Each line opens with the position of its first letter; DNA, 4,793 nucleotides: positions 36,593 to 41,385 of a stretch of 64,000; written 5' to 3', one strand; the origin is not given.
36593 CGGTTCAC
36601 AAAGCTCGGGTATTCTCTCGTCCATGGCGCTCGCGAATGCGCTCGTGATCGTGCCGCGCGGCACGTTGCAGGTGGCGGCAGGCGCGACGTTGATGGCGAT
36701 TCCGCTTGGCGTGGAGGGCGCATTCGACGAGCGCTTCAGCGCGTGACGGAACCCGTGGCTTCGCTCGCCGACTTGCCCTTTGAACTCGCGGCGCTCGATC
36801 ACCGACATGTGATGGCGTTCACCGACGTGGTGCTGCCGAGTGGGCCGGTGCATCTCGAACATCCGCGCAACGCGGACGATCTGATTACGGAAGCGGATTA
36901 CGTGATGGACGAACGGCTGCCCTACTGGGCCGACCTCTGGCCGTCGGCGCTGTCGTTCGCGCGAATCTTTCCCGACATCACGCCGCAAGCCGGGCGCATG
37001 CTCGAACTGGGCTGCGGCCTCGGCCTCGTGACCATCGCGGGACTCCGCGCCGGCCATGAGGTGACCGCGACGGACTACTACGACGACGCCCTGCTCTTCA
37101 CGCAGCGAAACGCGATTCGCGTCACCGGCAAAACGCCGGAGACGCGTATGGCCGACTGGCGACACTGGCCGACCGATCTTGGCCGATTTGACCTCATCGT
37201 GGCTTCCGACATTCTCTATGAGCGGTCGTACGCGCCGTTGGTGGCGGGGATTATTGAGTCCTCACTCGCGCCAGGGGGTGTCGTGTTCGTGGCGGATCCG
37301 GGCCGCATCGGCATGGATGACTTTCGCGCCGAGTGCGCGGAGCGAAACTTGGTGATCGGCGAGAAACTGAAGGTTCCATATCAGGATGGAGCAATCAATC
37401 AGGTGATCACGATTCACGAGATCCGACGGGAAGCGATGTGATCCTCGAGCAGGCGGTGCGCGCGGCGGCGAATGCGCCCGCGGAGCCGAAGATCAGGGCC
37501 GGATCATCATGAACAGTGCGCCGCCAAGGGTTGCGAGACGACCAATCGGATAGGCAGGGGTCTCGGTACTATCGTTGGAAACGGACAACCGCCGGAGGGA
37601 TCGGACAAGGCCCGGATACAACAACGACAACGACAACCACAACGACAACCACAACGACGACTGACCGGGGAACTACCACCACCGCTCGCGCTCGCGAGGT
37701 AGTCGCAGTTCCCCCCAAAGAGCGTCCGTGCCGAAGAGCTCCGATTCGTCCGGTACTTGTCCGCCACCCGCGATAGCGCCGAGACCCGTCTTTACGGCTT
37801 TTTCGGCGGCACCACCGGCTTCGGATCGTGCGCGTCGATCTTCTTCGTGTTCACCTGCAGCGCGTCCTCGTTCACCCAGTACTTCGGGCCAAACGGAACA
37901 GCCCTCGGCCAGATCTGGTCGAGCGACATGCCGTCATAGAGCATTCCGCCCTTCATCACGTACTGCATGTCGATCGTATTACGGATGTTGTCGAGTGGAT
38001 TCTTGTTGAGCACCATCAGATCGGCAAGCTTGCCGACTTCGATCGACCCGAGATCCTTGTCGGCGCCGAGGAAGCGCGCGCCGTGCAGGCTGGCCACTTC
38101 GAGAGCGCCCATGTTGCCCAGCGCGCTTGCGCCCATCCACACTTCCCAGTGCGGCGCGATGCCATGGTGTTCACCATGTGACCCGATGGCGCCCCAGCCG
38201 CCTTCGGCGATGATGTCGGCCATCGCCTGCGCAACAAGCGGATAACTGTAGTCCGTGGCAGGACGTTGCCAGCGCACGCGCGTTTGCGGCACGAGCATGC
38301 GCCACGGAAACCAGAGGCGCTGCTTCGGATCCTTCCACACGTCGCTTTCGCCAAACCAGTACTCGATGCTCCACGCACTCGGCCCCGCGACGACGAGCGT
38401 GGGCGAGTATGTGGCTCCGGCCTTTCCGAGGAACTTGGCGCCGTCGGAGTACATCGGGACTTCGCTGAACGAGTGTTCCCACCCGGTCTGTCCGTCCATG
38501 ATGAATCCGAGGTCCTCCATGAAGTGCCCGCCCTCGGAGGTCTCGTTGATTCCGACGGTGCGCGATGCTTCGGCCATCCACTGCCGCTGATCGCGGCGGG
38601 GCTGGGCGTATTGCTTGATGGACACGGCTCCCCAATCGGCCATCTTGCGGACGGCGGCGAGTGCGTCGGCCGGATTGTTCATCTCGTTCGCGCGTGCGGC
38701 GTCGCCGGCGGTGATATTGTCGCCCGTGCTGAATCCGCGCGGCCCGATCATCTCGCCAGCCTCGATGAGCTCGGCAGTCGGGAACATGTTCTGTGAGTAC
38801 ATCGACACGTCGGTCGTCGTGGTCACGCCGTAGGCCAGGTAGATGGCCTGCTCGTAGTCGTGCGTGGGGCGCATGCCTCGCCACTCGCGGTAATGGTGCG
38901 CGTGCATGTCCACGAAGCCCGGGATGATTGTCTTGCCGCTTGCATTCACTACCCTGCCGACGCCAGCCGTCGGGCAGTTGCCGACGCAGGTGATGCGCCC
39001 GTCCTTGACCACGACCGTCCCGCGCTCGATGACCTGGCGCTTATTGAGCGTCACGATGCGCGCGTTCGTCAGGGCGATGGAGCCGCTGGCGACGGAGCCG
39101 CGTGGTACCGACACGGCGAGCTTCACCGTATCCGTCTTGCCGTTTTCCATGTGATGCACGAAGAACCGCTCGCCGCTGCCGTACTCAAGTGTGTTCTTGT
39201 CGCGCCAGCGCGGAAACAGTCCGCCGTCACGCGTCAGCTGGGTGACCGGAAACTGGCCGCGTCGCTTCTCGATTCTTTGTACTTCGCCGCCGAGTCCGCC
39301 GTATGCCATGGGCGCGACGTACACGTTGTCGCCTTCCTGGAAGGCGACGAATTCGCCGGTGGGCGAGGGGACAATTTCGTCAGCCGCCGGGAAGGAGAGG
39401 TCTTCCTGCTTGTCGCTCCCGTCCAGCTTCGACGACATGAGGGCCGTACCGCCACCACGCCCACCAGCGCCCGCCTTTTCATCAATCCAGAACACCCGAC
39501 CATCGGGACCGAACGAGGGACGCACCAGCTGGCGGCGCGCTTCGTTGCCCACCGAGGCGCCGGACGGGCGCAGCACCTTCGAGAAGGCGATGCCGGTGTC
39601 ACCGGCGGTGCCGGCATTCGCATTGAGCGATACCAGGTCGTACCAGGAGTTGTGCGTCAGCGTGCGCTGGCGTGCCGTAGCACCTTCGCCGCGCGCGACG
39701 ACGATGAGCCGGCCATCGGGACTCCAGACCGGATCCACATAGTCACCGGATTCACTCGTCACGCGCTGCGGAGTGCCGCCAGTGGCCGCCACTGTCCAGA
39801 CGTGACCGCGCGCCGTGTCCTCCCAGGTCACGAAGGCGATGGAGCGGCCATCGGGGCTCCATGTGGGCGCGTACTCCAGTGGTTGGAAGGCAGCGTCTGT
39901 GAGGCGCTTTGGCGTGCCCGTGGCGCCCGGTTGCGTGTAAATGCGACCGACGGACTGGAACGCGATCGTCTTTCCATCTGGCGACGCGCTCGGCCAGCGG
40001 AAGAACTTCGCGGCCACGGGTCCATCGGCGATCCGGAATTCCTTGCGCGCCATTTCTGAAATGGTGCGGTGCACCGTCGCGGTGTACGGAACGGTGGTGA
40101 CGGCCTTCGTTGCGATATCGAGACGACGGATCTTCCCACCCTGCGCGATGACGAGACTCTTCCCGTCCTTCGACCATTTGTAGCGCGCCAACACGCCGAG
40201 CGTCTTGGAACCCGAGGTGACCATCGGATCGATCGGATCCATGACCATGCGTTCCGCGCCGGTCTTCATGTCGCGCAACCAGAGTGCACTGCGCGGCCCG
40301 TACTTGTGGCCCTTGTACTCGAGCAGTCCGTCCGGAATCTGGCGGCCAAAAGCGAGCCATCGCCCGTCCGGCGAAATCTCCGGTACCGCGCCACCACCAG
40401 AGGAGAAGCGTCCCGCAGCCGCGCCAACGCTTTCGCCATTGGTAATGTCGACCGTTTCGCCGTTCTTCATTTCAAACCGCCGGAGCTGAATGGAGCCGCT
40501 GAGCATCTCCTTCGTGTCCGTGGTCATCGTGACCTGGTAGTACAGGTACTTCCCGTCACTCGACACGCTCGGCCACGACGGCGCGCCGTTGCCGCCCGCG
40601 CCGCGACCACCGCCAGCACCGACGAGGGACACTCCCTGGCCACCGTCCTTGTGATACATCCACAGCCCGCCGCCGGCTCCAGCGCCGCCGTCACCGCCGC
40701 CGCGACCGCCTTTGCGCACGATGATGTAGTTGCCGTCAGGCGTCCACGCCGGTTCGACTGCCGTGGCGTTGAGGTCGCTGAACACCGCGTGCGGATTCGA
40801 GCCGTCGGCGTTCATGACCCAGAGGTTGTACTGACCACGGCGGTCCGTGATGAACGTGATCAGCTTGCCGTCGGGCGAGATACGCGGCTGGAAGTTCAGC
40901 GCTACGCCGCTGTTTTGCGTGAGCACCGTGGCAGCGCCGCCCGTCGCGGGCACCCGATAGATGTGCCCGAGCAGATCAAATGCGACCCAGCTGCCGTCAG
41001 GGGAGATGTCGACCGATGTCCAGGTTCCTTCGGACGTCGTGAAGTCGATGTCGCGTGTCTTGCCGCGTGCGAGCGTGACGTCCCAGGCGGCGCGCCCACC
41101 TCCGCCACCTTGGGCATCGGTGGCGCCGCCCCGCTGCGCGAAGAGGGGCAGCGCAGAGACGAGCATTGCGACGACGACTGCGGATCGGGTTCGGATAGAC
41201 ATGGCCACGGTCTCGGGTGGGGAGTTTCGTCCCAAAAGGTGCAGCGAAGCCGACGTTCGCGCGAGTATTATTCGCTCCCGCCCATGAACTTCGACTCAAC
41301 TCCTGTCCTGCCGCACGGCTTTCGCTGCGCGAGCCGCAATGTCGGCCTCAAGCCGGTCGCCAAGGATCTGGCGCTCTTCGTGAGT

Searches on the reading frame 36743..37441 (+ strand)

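Call 17: search_protein_families(library=pfam, proteins=[window:36743-37441:+])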
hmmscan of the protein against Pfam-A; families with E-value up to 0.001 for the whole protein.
window:36743-37441:+ (232 aa): 6 families
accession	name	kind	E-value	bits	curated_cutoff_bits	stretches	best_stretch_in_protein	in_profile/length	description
PF13489.12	Methyltransf_23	-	2.8e-09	37.3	27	1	73-188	14-121/164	Methyltransferase domain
PF13649.12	Methyltransf_25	-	1e-07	32.9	27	1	87-179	2-97/97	Methyltransferase domain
PF10294.15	Methyltransf_16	-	5.2e-07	30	21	1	84-184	48-156/174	Lysine methyltransferase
PF08242.18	Methyltransf_12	-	2.7e-06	28.4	30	1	87-181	1-98/98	Methyltransferase domain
PF08241.18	Methyltransf_11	-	3.3e-06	28.1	21.2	1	87-182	1-94/95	Methyltransferase domain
PF13847.12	Methyltransf_31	-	1e-05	25.7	27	1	84-198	5-122/145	Methyltransferase domain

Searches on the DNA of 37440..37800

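Call 28: search_rna_families(source=window, start=37440, end=37800, threshold=evalue, max_evalue=10)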
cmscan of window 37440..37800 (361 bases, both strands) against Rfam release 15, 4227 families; matches with E-value up to 10: 0.
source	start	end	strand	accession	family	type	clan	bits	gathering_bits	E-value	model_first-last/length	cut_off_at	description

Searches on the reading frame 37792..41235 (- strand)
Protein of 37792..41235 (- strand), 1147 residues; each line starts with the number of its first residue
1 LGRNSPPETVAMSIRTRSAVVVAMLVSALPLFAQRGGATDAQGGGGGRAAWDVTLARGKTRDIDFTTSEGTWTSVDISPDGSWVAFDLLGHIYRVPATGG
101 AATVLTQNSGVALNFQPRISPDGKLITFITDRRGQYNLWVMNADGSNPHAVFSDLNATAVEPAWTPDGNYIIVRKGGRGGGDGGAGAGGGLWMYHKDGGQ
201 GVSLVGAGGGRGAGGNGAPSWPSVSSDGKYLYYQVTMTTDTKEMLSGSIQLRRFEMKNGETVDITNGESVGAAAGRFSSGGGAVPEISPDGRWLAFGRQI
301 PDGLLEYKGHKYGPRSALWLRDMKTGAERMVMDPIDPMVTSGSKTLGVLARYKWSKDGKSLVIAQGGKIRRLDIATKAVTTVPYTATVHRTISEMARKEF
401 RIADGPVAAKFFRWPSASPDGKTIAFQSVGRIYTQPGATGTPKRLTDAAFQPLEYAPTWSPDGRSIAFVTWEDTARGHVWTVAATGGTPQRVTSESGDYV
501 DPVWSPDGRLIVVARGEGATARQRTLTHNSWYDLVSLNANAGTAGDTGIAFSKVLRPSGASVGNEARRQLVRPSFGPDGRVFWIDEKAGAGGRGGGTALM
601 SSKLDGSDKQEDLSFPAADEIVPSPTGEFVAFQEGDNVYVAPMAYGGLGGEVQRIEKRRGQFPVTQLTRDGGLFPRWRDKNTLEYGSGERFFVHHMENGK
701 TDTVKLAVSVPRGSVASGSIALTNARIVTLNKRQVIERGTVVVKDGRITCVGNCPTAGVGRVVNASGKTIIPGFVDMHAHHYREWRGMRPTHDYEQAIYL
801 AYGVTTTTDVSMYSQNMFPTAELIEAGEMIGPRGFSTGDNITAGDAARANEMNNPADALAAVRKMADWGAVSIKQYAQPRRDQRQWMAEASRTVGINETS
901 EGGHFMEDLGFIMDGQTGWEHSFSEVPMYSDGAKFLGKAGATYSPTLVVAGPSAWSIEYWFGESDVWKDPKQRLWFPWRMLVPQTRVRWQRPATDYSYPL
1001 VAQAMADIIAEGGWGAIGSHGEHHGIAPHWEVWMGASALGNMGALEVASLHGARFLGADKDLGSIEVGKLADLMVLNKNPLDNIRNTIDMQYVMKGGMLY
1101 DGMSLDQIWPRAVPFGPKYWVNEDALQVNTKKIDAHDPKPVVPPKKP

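Call 17: search_protein_families(library=pfam, proteins=[window:37792-41235:-])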
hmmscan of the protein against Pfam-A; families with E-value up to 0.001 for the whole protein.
window:37792-41235:- (1147 aa): 5 families
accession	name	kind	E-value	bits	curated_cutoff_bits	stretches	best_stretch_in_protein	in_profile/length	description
PF07676.18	PD40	-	1e-34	118.1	20.9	2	110-140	9-38/38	WD40-like Beta Propeller Repeat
PF07969.17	Amidohydro_3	-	7e-13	49.3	29.7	2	761-792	1-35/472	Amidohydrolase family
PF01979.26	Amidohydro_1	-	5.8e-11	42.6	25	1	1044-1097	286-342/345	Amidohydrolase family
PF00930.27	DPPIV_N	-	6.2e-07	28.9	22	0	342-513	179-345/354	Dipeptidyl peptidase IV (DPP IV) N-terminal region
PF25174.1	Beta-prop_THOC3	-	5.6e-05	22.7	305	0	458-524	95-157/272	THOC3 beta-propeller domain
